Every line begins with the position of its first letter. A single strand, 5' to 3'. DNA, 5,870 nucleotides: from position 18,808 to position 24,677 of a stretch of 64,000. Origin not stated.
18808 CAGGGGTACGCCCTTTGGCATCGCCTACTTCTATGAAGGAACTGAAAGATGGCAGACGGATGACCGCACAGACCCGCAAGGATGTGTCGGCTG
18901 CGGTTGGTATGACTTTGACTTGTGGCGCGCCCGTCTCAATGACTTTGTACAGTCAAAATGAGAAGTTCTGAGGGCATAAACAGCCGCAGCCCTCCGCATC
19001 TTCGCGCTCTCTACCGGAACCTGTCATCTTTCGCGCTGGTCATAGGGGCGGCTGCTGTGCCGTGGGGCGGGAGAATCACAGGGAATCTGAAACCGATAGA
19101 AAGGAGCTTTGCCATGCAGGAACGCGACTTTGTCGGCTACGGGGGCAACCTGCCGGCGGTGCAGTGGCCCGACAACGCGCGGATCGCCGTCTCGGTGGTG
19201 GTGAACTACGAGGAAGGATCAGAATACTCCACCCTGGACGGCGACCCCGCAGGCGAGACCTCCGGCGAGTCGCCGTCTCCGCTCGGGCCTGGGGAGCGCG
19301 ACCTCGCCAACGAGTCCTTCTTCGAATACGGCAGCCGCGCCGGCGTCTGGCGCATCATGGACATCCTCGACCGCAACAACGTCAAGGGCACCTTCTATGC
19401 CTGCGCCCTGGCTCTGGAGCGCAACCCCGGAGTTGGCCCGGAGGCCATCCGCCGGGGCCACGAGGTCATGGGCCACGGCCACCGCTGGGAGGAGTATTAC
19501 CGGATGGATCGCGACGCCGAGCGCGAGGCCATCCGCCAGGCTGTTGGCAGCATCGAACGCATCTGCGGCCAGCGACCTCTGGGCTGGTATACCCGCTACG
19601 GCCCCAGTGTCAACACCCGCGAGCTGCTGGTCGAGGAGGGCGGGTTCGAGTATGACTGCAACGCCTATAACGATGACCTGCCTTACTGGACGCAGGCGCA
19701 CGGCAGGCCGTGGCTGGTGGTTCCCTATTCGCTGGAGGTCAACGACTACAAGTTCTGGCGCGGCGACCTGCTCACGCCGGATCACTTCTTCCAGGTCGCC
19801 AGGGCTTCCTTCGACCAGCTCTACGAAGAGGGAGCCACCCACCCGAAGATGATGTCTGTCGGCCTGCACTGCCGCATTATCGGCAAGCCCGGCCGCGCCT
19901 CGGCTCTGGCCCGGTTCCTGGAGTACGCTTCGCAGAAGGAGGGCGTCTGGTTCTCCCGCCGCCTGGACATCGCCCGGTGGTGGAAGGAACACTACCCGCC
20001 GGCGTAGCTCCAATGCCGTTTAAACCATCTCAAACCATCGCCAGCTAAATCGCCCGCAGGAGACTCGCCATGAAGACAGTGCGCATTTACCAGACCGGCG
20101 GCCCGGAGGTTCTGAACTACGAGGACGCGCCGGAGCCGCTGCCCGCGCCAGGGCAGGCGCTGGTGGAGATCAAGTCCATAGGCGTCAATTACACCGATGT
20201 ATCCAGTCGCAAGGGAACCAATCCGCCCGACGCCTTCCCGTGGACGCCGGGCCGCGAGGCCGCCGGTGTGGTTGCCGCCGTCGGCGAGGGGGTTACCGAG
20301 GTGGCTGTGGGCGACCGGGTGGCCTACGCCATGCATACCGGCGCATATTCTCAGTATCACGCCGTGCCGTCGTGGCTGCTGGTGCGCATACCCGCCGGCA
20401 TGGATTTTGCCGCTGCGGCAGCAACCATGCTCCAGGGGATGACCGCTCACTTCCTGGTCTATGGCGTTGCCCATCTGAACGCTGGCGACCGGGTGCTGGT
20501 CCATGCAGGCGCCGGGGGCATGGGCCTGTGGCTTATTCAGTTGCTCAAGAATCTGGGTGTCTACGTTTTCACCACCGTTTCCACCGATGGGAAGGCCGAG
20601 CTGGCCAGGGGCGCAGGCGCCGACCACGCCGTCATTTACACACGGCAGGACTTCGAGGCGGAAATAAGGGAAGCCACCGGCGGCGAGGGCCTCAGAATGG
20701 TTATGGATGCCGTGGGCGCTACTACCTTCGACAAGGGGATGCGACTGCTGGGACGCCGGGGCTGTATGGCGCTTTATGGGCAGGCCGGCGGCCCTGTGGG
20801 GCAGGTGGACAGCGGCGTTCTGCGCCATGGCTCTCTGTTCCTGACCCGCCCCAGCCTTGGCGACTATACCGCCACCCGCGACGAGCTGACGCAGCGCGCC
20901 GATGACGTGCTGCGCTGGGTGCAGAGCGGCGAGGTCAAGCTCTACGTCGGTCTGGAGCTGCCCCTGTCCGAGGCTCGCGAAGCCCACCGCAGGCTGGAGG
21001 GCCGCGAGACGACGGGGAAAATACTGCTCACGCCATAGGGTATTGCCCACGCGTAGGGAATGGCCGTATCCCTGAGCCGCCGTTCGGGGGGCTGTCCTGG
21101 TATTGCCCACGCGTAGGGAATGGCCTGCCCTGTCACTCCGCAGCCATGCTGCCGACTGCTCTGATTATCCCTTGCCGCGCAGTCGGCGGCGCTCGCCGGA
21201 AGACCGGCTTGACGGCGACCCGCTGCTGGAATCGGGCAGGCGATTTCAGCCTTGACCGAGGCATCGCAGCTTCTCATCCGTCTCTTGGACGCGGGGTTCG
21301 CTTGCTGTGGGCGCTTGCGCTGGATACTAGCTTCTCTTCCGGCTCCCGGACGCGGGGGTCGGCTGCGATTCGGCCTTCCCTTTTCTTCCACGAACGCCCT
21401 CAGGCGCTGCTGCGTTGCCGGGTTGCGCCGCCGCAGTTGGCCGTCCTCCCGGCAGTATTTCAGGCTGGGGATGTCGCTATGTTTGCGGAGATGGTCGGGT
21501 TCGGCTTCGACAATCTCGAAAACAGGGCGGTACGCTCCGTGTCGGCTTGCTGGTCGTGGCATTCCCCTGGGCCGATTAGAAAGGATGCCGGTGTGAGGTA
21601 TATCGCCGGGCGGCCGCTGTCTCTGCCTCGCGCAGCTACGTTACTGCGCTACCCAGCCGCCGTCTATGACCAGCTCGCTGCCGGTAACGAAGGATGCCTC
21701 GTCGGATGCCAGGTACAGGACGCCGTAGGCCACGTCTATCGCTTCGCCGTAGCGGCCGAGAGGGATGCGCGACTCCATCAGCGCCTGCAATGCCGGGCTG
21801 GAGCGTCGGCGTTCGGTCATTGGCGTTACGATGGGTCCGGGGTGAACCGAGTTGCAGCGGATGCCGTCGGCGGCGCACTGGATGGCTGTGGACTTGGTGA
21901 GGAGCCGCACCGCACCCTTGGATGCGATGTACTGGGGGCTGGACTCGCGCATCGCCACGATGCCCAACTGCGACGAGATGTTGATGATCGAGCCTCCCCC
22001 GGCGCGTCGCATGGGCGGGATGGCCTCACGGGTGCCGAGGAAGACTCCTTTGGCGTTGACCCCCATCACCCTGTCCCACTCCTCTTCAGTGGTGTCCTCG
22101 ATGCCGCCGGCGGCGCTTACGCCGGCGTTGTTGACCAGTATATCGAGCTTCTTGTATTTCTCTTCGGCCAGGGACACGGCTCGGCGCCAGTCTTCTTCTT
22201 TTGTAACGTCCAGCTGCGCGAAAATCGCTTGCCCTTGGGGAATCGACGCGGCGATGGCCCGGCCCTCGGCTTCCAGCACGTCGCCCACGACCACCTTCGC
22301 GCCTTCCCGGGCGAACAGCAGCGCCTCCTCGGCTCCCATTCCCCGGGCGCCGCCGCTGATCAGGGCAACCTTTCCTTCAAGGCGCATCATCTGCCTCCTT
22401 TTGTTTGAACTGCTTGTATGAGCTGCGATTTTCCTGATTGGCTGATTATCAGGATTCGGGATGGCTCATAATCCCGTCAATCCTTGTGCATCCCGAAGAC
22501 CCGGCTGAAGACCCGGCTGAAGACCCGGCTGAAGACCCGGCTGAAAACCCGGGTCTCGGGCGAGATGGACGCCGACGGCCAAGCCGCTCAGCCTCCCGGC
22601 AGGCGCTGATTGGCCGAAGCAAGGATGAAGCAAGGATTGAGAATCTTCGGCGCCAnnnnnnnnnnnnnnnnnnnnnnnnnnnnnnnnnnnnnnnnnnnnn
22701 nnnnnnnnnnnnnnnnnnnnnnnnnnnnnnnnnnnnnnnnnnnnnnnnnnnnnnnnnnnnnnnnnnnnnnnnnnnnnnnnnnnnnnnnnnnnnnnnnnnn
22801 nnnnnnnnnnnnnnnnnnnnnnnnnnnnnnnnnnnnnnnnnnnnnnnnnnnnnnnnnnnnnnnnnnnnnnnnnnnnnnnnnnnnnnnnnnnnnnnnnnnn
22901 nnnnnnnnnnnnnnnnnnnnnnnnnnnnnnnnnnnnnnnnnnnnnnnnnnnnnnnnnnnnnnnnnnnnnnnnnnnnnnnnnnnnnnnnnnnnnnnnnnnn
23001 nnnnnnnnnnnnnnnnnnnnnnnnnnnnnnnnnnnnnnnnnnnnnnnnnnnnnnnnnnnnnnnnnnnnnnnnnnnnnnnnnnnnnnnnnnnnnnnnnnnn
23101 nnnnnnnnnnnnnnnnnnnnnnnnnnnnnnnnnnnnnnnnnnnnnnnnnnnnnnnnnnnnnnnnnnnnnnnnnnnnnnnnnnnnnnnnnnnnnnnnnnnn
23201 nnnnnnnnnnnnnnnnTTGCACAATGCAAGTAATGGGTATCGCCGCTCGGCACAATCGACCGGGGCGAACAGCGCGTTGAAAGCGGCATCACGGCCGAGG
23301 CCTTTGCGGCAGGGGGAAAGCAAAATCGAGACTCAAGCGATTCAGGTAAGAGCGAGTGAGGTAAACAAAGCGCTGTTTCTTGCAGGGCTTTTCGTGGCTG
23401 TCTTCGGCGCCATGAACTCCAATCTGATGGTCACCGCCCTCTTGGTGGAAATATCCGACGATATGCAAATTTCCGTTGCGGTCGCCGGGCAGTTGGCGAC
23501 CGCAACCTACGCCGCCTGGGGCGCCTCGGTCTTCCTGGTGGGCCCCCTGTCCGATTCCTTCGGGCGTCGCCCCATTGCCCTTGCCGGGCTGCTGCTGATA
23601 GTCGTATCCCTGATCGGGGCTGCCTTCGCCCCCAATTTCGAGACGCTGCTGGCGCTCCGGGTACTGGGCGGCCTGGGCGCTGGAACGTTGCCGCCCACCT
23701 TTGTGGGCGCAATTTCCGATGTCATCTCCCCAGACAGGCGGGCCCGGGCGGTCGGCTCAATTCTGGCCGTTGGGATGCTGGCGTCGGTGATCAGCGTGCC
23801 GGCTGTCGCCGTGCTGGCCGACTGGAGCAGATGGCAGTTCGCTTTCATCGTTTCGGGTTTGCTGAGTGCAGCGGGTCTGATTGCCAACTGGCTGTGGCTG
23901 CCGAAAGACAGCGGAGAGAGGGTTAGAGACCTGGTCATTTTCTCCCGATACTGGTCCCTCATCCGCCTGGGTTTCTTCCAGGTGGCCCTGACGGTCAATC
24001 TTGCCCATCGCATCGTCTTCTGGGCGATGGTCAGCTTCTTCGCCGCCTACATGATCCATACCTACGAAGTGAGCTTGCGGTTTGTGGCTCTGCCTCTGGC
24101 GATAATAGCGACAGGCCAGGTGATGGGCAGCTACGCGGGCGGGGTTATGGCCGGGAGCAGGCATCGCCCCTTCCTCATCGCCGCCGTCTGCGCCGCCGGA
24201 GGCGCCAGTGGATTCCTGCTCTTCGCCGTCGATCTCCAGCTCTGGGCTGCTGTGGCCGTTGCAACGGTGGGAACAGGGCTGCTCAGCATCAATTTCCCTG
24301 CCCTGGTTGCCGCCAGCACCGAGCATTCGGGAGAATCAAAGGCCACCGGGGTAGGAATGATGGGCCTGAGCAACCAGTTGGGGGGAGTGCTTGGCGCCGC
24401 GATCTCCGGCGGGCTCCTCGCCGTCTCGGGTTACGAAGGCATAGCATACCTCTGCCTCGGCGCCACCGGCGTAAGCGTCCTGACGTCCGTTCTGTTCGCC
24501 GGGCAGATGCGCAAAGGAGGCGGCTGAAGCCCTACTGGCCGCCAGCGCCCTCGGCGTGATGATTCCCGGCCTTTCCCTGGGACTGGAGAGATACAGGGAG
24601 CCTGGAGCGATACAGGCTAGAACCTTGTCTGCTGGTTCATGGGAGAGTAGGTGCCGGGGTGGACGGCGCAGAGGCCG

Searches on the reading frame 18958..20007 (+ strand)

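Call 55: search_protein_families(library=pfam, proteins=[window:18958-20007:+], max_evalue=0.001)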
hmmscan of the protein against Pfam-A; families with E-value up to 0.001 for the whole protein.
window:18958-20007:+ (349 aa): 1 family
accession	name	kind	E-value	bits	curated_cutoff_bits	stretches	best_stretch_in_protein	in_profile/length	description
PF01522.26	Polysacc_deac_1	-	2.7e-12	47.2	23.1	1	122-221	13-112/124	Polysaccharide deacetylase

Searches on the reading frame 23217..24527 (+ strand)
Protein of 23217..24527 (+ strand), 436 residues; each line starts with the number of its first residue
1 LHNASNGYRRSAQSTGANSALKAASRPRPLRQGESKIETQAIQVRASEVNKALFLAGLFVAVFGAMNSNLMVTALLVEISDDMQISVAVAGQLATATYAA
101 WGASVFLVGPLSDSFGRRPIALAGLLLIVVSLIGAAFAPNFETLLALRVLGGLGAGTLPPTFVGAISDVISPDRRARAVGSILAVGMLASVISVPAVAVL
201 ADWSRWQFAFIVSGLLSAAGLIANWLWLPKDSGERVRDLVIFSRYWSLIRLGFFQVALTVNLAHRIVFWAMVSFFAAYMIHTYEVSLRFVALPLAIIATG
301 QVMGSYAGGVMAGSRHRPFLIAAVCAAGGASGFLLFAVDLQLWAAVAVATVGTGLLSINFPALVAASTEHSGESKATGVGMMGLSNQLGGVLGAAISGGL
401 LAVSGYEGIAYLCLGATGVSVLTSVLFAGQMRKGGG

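Call 55: search_protein_families(library=pfam, proteins=[window:23217-24527:+], max_evalue=0.001)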
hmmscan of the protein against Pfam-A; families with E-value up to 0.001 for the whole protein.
window:23217-24527:+ (436 aa): 2 families
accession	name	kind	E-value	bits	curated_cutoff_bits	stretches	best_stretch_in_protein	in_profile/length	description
PF07690.21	MFS_1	-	2.4e-45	155.4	33.4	2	59-394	2-347/347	Major Facilitator Superfamily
PF06609.19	TRI12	-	7.8e-06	25.1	23.2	1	32-228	15-219/599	Fungal trichothecene efflux pump (TRI12)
